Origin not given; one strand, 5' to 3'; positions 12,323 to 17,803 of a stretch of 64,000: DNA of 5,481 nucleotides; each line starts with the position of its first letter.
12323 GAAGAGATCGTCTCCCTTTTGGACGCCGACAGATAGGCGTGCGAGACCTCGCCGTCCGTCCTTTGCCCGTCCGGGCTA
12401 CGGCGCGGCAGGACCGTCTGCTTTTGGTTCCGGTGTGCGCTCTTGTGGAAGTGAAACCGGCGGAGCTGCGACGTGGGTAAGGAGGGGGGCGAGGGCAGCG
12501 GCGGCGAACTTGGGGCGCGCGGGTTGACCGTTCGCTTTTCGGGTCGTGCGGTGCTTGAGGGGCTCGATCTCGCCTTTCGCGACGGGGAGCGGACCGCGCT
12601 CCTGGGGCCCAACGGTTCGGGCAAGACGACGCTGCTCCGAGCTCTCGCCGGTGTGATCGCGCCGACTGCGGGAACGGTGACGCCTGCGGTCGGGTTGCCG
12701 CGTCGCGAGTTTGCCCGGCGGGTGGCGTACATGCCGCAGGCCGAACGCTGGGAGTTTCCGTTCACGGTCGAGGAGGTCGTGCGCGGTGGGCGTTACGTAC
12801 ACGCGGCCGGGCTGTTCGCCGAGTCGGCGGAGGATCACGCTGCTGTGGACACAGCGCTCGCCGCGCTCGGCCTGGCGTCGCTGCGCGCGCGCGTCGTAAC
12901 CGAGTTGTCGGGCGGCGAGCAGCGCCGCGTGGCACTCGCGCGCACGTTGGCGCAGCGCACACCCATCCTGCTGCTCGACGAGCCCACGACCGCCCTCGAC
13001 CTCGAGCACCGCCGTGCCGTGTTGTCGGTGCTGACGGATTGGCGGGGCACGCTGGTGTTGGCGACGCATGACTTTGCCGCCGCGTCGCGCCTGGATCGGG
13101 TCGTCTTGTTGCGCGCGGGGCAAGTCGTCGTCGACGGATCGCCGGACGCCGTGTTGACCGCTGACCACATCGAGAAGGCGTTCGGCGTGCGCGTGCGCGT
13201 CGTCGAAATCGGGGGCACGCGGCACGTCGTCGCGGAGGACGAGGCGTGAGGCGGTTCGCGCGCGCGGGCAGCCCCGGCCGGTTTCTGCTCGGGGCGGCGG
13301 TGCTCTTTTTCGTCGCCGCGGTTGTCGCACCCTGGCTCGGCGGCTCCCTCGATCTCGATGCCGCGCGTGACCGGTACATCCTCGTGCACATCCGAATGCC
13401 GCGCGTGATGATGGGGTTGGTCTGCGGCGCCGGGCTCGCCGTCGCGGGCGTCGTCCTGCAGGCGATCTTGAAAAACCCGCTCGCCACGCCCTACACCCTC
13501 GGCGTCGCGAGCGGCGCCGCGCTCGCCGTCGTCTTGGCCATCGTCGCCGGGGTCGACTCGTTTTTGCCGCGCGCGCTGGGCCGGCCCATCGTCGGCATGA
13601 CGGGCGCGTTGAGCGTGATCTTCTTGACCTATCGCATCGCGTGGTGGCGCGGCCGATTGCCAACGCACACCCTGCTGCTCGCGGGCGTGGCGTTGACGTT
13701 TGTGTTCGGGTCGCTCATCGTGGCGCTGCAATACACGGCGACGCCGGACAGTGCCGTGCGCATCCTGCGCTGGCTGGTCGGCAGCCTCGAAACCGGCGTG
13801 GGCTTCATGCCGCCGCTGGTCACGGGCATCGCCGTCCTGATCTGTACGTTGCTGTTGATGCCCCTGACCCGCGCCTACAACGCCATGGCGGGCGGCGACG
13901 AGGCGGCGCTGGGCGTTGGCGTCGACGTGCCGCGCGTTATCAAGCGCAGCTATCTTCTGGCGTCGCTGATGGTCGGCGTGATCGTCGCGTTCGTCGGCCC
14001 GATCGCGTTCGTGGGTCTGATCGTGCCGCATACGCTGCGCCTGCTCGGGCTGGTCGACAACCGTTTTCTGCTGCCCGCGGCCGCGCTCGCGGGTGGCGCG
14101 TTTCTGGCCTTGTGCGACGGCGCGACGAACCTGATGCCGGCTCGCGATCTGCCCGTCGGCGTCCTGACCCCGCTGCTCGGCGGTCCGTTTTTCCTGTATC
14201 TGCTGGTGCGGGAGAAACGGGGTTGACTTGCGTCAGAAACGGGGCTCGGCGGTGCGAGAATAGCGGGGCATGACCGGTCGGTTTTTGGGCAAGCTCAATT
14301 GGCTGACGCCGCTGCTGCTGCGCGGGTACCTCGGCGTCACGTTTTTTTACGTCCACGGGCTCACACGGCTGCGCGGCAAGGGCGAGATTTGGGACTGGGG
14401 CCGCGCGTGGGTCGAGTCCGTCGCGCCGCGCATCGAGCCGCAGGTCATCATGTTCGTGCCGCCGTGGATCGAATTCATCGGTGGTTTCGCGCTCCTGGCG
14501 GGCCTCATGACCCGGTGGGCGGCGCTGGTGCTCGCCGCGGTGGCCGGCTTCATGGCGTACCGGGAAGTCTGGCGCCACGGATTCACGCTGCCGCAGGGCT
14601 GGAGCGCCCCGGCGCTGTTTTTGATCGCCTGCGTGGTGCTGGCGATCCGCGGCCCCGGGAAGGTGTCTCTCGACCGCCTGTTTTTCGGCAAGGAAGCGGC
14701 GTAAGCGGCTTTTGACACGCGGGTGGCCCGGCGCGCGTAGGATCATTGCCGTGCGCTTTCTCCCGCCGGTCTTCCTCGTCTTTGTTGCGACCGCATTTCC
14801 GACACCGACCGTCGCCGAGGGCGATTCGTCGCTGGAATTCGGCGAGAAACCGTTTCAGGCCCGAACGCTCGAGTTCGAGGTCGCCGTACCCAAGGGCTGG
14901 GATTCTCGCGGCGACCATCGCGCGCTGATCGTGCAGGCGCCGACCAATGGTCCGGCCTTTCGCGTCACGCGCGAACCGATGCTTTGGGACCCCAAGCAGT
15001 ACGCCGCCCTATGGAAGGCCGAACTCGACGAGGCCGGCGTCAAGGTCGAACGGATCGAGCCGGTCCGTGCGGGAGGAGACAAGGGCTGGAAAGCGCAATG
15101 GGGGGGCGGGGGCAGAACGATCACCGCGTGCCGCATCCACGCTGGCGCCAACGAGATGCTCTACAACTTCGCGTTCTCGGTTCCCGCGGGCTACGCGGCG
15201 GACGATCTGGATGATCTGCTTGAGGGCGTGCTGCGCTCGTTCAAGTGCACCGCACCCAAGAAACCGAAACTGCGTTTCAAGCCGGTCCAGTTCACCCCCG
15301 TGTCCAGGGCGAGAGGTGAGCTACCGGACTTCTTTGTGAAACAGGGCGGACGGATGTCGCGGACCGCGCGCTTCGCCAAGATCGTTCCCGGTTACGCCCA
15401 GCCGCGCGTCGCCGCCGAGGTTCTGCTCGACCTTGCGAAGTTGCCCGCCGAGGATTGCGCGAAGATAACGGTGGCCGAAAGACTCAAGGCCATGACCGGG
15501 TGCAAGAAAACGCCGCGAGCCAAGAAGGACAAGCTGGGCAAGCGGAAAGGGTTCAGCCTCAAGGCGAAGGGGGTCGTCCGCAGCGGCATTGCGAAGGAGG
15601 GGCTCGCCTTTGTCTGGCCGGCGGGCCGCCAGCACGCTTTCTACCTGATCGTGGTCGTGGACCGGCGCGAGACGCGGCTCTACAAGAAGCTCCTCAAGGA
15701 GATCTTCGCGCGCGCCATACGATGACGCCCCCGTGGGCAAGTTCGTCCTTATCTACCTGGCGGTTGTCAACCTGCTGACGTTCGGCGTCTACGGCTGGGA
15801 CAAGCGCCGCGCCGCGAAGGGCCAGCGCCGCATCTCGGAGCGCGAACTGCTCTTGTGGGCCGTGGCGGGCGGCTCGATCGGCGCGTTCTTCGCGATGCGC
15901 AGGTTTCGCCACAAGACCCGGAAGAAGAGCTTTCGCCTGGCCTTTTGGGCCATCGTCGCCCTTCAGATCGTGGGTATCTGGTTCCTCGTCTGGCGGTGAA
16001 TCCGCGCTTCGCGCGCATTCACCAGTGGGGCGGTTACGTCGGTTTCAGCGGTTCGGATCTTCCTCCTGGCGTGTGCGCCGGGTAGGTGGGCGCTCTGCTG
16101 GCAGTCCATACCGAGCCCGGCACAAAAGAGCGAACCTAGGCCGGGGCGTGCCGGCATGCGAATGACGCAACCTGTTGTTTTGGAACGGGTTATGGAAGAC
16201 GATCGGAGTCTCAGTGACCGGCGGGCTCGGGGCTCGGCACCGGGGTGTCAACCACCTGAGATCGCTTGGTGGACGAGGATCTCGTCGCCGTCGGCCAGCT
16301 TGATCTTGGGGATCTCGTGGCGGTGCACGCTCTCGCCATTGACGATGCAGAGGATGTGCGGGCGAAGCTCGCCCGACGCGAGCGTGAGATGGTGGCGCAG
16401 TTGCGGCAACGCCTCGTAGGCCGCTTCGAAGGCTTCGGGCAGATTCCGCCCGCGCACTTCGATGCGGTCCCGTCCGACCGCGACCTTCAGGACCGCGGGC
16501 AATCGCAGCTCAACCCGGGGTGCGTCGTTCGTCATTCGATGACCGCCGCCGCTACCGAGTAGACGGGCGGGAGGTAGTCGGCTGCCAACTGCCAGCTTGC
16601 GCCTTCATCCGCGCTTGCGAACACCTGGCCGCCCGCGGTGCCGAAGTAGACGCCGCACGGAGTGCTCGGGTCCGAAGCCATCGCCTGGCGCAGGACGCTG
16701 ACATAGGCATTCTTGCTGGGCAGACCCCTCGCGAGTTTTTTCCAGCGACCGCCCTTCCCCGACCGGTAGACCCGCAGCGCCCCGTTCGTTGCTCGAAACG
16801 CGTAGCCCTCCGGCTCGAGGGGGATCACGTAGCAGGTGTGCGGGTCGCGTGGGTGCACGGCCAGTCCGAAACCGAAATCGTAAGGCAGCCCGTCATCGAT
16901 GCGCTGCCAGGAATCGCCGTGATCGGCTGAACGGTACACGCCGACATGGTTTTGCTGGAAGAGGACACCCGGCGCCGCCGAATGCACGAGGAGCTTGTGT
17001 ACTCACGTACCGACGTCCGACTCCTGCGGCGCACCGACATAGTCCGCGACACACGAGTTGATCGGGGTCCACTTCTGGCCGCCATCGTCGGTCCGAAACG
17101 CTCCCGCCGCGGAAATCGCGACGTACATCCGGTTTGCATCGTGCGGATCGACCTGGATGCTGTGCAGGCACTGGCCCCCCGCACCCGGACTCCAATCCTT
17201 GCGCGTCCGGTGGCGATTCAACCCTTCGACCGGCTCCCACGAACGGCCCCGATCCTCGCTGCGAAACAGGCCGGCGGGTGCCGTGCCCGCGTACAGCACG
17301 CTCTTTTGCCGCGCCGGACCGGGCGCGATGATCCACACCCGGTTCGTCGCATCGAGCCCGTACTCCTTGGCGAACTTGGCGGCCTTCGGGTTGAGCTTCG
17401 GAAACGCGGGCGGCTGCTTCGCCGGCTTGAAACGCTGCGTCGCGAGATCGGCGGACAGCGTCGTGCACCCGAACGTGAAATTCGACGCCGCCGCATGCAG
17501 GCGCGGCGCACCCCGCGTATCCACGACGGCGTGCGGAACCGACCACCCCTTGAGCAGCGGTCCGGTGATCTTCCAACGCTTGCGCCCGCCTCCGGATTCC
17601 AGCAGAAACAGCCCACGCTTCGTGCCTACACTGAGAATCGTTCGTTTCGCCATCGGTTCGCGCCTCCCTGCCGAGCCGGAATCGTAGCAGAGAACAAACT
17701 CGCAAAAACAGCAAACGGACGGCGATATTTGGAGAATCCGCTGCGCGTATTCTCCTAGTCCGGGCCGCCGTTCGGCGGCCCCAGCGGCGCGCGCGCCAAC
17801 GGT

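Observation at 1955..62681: Twenty exact copies of a non-palindromic 12-mer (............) concentrated at gene boundaries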

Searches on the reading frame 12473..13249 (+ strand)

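Call 38: search_protein_families(library=pfam, proteins=[window:12473-13249:+], max_evalue=0.001)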
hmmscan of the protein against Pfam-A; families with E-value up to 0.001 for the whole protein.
window:12473-13249:+ (258 aa): 5 families
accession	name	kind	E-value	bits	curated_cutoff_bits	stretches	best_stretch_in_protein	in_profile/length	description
PF00005.33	ABC_tran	-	4.8e-31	108.6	25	1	28-173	1-137/137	ABC transporter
PF13304.12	AAA_21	-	2.3e-11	44.8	27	1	41-99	2-78/304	AAA domain, putative AbiEii toxin, Type IV TA system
PF02463.25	SMC_N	-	7.7e-09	35.7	40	1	144-190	136-186/220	RecF/RecN/SMC N terminal domain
PF13555.12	AAA_29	-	2e-05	24.7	27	1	35-66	19-50/61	P-loop containing region of AAA domain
PF13476.12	AAA_23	-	0.00033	21.8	27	1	39-59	20-40/201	AAA domain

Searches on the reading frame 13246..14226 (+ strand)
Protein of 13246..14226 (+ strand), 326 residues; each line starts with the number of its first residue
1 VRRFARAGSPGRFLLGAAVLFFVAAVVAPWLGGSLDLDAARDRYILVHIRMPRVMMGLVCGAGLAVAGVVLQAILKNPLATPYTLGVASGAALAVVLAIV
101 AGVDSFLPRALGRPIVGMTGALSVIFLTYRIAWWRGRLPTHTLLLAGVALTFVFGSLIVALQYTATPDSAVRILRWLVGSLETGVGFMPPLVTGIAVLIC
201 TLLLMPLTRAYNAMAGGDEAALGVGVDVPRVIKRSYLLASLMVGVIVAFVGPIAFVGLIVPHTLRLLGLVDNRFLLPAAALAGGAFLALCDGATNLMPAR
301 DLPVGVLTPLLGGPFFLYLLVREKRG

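Call 38: search_protein_families(library=pfam, proteins=[window:13246-14226:+], max_evalue=0.001)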
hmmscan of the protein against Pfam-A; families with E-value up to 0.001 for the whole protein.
window:13246-14226:+ (326 aa): 1 family
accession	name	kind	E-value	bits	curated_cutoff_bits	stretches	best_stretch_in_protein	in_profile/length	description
PF01032.23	FecCD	-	4.3e-73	246.5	26.5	1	39-322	31-311/311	FecCD transport family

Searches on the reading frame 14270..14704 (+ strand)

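Call 38: search_protein_families(library=pfam, proteins=[window:14270-14704:+], max_evalue=0.001)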
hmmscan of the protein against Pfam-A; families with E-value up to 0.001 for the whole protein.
window:14270-14704:+ (144 aa): 2 families
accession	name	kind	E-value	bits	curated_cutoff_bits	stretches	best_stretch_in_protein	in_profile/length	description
PF07681.17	DoxX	-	1.4e-09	38.8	23.6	1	14-92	2-76/85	DoxX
PF04173.18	DoxD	-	3e-06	27.7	22.7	1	65-141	72-147/167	TQO small subunit DoxD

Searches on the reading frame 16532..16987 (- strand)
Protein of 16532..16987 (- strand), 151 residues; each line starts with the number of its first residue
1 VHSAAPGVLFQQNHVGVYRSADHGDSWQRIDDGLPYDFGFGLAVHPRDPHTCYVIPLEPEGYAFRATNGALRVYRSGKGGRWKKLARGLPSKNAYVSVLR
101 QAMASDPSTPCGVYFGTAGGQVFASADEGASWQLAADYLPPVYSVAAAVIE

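Call 57: search_protein_families(library=pfam, proteins=[window:16532-16987:-], max_evalue=0.001)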
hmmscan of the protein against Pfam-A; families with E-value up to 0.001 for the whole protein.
window:16532-16987:- (151 aa): 1 family
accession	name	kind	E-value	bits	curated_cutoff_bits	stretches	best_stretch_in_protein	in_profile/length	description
PF15902.12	Sortilin-Vps10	-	1.8e-06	27.5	33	0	17-57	3-43/446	Sortilin, neurotensin receptor 3,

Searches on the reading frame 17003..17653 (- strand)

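Call 38: search_protein_families(library=pfam, proteins=[window:17003-17653:-], max_evalue=0.001)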
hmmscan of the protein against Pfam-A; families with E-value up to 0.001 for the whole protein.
window:17003-17653:- (216 aa): 2 families
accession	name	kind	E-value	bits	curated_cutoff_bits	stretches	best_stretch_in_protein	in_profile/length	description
PF15902.12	Sortilin-Vps10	-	0.00013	21.4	33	1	129-199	3-61/446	Sortilin, neurotensin receptor 3,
PF02012.26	BNR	-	0.00025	21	27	0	186-196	1-11/12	BNR/Asp-box repeat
